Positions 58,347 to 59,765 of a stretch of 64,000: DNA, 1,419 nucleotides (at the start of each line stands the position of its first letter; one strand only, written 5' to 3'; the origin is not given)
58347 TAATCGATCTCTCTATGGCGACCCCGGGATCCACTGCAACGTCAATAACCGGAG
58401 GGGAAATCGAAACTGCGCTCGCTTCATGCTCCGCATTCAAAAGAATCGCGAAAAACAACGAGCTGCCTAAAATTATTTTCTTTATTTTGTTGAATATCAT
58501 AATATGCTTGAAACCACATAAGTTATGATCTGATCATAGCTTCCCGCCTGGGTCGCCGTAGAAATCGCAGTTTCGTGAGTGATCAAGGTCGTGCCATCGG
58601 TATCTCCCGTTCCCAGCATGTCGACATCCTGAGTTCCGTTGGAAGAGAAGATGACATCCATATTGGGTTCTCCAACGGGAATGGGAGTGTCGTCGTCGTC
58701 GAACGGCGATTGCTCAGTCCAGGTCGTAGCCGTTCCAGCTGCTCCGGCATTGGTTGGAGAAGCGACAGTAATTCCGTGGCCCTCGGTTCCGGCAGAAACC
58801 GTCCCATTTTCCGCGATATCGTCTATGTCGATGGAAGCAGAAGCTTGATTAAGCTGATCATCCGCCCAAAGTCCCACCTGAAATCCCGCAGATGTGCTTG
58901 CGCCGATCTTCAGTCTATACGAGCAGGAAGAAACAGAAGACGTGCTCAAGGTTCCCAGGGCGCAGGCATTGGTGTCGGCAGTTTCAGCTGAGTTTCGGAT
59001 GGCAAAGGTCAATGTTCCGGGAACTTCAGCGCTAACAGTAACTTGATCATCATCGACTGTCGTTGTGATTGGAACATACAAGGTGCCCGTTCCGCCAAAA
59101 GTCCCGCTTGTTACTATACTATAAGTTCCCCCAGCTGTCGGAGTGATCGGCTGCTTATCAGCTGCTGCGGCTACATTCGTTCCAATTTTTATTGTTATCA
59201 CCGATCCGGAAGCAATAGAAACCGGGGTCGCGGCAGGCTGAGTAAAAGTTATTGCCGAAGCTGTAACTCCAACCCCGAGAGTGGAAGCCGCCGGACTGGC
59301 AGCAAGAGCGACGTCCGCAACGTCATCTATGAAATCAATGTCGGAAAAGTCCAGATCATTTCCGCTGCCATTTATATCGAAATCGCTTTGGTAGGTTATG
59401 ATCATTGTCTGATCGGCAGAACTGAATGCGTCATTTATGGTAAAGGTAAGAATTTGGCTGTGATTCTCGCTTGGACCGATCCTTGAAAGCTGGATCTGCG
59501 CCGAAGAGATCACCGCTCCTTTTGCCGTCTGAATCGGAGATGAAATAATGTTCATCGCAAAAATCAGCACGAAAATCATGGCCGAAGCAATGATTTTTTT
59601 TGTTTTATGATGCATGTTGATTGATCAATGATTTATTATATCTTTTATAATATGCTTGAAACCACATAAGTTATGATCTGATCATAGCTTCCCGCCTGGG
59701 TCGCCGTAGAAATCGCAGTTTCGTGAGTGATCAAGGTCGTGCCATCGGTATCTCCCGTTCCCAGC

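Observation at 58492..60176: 100% identical 537-bp duplication forming the 3' ends of two otherwise different surface-protein genes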

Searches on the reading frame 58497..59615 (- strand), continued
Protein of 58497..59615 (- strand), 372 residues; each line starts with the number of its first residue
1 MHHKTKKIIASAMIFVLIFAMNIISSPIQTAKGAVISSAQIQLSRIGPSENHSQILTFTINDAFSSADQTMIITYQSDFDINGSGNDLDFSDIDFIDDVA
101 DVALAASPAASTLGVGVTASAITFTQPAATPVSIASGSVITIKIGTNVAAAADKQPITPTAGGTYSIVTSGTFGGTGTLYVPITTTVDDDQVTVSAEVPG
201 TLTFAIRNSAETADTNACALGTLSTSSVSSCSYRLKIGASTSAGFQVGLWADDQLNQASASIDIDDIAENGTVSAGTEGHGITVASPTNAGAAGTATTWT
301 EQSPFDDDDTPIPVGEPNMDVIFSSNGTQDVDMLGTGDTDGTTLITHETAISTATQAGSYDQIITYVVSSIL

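Call 46: find_related_loci(query=window:58497-59615:-, collection=metagenome_contigs, flank=3000)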
Query window:58497-59615:- (372 aa) in metagenome_contigs; peptide patterns used: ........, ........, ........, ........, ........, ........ (x = any residue, [..] = any of these).
242 stretches matched a pattern; 13 encode a relative of the query (tblastn E <= 1e-3); 13 distinct loci.
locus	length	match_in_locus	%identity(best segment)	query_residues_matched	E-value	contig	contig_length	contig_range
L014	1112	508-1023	78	202-372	6e-86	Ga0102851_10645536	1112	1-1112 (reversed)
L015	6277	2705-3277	31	1-198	3e-16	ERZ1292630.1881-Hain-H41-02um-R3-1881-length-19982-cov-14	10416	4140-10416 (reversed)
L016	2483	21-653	33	101-306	4e-10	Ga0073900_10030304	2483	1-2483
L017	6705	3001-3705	27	1-230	1e-9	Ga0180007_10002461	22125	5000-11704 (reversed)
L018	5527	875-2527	34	177-309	3e-7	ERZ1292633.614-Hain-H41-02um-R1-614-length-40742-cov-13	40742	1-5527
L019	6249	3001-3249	33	157-236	4e-5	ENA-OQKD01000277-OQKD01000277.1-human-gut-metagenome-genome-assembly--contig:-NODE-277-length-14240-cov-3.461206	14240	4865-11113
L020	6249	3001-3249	33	157-236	4e-5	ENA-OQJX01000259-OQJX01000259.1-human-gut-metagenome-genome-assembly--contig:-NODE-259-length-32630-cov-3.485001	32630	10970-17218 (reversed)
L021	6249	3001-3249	33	157-236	4e-5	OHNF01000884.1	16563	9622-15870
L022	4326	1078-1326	33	157-236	4e-5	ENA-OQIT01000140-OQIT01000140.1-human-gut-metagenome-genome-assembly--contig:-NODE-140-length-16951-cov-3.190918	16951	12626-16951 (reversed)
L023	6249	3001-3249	33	157-236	4e-5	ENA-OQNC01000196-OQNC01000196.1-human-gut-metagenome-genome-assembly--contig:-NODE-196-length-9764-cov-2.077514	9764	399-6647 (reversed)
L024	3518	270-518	33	157-236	4e-5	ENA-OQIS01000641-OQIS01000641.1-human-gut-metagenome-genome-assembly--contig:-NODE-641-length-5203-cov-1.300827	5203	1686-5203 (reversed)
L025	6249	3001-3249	33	157-236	4e-5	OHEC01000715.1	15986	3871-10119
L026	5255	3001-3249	34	157-236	5e-5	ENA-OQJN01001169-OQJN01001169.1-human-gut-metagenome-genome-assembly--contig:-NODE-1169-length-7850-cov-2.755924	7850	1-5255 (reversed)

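Call 49: fold_search(model_id=the predicted structure, library=pdb)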
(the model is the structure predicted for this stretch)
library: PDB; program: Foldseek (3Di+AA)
matches with E <= 10: 1024; with E <= 0.001: 30
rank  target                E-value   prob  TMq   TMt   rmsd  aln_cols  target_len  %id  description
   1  3ije_A                1.2e-07  1.00  0.19  0.09  19.4       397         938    8  Crystal structure of the complete integrin alhaVbeta3 ectodomain plus an Alpha/beta transmembrane fragment (released 2009-09-29)
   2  4mmx_A                5.0e-07  0.99  0.19  0.10  21.3       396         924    9  Integrin AlphaVBeta3 ectodomain bound to the tenth domain of Fibronectin (released 2014-03-26)
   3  4g1e_A                8.7e-07  0.99  0.18  0.09  18.7       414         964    7  Crystal structure of integrin alpha V beta 3 with coil-coiled tag. (released 2012-12-12)
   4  1jv2_A                1.1e-06  1.00  0.20  0.10  19.6       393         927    9  CRYSTAL STRUCTURE OF THE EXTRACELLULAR SEGMENT OF INTEGRIN ALPHAVBETA3 (released 2001-10-17)
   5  8xen_A                2.3e-06  0.99  0.19  0.10  19.3       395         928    8  Cryo-EM structure of integrin ITGAV/ITGB3 complex, conformation 4 (released 2024-12-18)
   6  4o02_A                3.0e-06  0.99  0.20  0.10  20.7       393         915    9  AlphaVBeta3 integrin in complex with monoclonal antibody FAB fragment. (released 2014-04-02)
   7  4b60_A                8.6e-06  1.00  0.25  0.30  23.0       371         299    9  Structure of rFnBPA(189-505) in complex with fibrinogen gamma chain C- terminal peptide (released 2013-10-09)
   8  8zdg_A                9.5e-06  0.96  0.18  0.10  19.4       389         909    8  Cryo-EM structure of the integrin avb3 with CWHM-12, conformation 1 (released 2025-10-22)
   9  3qe5_A                1.6e-05  0.99  0.24  0.19  18.8       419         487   11  Complete structure of Streptococcus mutans Antigen I/II carboxy-terminus (released 2011-04-20)
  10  5es4_A                2.5e-05  0.97  0.21  0.10  17.1       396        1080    9  RE-REFINEMENT OF INTEGRIN ALPHAXBETA2 ECTODOMAIN IN THE CLOSED/BENT CONFORMATION (released 2016-03-02)
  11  7nxd_A                2.8e-05  0.99  0.22  0.10  20.6       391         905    7  Cryo-EM structure of human integrin alpha5beta1 in the half-bent conformation (released 2021-08-25)
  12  4b5z                  4.9e-05  0.99  0.21  0.25  22.5       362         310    7  Structure of the apo-rFnBPA(189-505) from Staphylococcus aureus (released 2013-10-09)
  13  4z23                  6.4e-05  0.99  0.23  0.27  16.4       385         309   11  BspA_C_WT (released 2016-06-29)
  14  8xer_A                6.4e-05  0.85  0.18  0.09  19.7       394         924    8  Cryo-EM structure of integrin ITGAV, ITGB3 and Cilengitide TFA complex, conformation 1 (released 2024-12-18)
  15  5dza                  8.4e-05  0.99  0.23  0.27  16.3       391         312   10  Streptococcus agalactiae AgI/II polypeptide BspA C terminal domain (WT) (released 2016-06-22)
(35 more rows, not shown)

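Call 51: find_related_loci(query=A3, collection=genome_contigs, flank=4000)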
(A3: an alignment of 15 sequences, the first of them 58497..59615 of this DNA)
Query A3 (372 aa) in genome_contigs; peptide patterns used: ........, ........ (x = any residue, [..] = any of these).
57 stretches matched a pattern; 10 encode a relative of the query (tblastn E <= 1e-3); 10 distinct loci.
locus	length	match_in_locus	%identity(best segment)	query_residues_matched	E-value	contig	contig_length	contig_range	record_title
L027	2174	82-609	76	194-372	4e-87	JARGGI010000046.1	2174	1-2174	MAG: Patescibacteria group bacterium isolate C14-28 NODE_46_length_2174_cov_7.521698, whole genome shotgun sequence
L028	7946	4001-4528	78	197-372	7e-79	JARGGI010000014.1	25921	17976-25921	MAG: Patescibacteria group bacterium isolate C14-28 NODE_14_length_25921_cov_21.138020, whole genome shotgun sequence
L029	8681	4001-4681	35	6-229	3e-18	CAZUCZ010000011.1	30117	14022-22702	MAG TPA_asm: uncultured Candidatus Saccharibacteria bacterium isolate SRP257259_co1_159 genome assembly, contig: NODE_16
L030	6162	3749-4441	33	6-229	1e-12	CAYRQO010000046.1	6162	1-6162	MAG TPA_asm: uncultured Candidatus Saccharibacteria bacterium isolate SRP286056_co1_511 genome assembly, contig: NODE_18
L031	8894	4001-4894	31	6-286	9e-11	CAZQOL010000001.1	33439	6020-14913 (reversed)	MAG TPA_asm: uncultured Candidatus Saccharibacteria bacterium isolate SRP278252_co2_252 genome assembly, contig: NODE_25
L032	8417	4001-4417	42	170-295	2e-10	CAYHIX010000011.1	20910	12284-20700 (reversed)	MAG TPA_asm: uncultured Candidatus Saccharibacteria bacterium isolate ERP119705_co13_454 genome assembly, contig: NODE_3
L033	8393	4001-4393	40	166-286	2e-9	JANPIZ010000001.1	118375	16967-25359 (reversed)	MAG: Candidatus Nomurabacteria bacterium isolate VAR_61_metabat_48 VAR_61_k141_1707191, whole genome shotgun sequence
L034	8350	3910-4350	35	163-307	3e-5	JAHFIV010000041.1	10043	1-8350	MAG: bacterium isolate nzgw370 NODE_3193_length_10044_cov_3.197622, whole genome shotgun sequence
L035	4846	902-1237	33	194-306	1e-4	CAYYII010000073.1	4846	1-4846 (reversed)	MAG TPA_asm: uncultured Gammaproteobacteria bacterium isolate SRP219642_co6_407 genome assembly, contig: NODE_18369_leng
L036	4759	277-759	27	38-230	1e-4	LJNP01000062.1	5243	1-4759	MAG: Parcubacteria bacterium SG8_24 WOR_8-12_27828, whole genome shotgun sequence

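Call 55: search_protein_families(library=ncbifam, proteins=[L029:3048-3866:+, L029:3995-5113:+, L029:5132-6160:+, L029:6144-7046:+, L029:7034-7930:+, L033:2569-3357:+, L033:3473-4633:+, L033:4653-5678:+, L033:5626-6570:+, L033:6558-7457:+], max_evalue=0.01)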
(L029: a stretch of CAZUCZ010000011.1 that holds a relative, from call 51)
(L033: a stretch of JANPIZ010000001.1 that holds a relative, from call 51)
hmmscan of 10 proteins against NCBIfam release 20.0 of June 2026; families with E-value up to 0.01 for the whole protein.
L029:3048-3866:+ (272 aa): 0 families

L029:3995-5113:+ (372 aa): 0 families

L029:5132-6160:+ (342 aa): 0 families

L029:6144-7046:+ (300 aa): 0 families

L029:7034-7930:+ (298 aa): 1 family
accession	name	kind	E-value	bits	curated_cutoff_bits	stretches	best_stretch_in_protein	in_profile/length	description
NF047446.1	barrel_OmpL47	domain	0.00028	21.3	40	1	210-264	8-61/68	OmpL47-type beta-barrel domain-containing protein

L033:2569-3357:+ (262 aa): 0 families

L033:3473-4633:+ (386 aa): 0 families

L033:4653-5678:+ (341 aa): 0 families

L033:5626-6570:+ (314 aa): 1 family
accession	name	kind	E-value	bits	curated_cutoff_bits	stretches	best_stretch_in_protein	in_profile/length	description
NF033510.3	Ca_tandemer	repeat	0.0013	19.1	50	0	177-233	31-88/96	Ca2+-stabilized repeat-containing adhesin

L033:6558-7457:+ (299 aa): 1 family
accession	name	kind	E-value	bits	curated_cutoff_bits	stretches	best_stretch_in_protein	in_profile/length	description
NF047446.1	barrel_OmpL47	domain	0.00039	20.8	40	1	210-255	9-53/68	OmpL47-type beta-barrel domain-containing protein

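Call 58: find_encoding_contigs(protein=P0001, flank=3000, max_places=6)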
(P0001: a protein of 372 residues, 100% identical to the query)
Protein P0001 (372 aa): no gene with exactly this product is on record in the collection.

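Call 59: list_cluster_members(proteins=[P0001, P0016, P0005, P0011])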
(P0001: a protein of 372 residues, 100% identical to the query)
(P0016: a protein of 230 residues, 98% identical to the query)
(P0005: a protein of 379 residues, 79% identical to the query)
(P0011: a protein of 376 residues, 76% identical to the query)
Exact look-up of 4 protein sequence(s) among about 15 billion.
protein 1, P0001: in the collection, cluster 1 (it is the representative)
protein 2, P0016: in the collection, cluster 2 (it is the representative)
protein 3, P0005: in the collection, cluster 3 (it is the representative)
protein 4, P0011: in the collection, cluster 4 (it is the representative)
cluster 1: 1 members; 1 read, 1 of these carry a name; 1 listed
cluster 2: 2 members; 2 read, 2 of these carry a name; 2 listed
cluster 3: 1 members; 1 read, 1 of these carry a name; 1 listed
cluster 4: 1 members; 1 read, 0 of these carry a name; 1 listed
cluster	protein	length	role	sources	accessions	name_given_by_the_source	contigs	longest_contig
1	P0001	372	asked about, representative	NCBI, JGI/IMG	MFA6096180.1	MAG: hypothetical protein WC788_00965 [Candidatus Paceibacterota bacterium] | hypothetical protein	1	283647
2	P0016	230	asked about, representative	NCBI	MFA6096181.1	MAG: hypothetical protein WC788_00970 [Candidatus Paceibacterota bacterium]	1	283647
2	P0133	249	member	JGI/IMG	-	hypothetical protein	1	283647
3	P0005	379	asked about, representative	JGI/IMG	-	hypothetical protein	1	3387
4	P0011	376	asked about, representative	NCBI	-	-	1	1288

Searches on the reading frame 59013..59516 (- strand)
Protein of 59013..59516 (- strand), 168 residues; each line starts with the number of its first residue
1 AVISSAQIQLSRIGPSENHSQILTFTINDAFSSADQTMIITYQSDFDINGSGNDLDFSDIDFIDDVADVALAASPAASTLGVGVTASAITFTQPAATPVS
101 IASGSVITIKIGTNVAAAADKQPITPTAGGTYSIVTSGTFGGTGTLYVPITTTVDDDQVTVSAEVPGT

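Call 60: search_protein_families(library=pfam, proteins=[window:59013-59516:-], max_evalue=10)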
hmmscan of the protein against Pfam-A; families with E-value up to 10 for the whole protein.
seq(168 aa): 2 families
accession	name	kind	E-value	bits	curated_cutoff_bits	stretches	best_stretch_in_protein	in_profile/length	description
PF24619.1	Ig_SibA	-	0.056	13.8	27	1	119-163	83-127/135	SibA-like, immunoglobulin-like domain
PF17231.7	DUF5305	-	0.2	11.5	29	1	109-161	64-115/217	Family of unknown function (DUF5305)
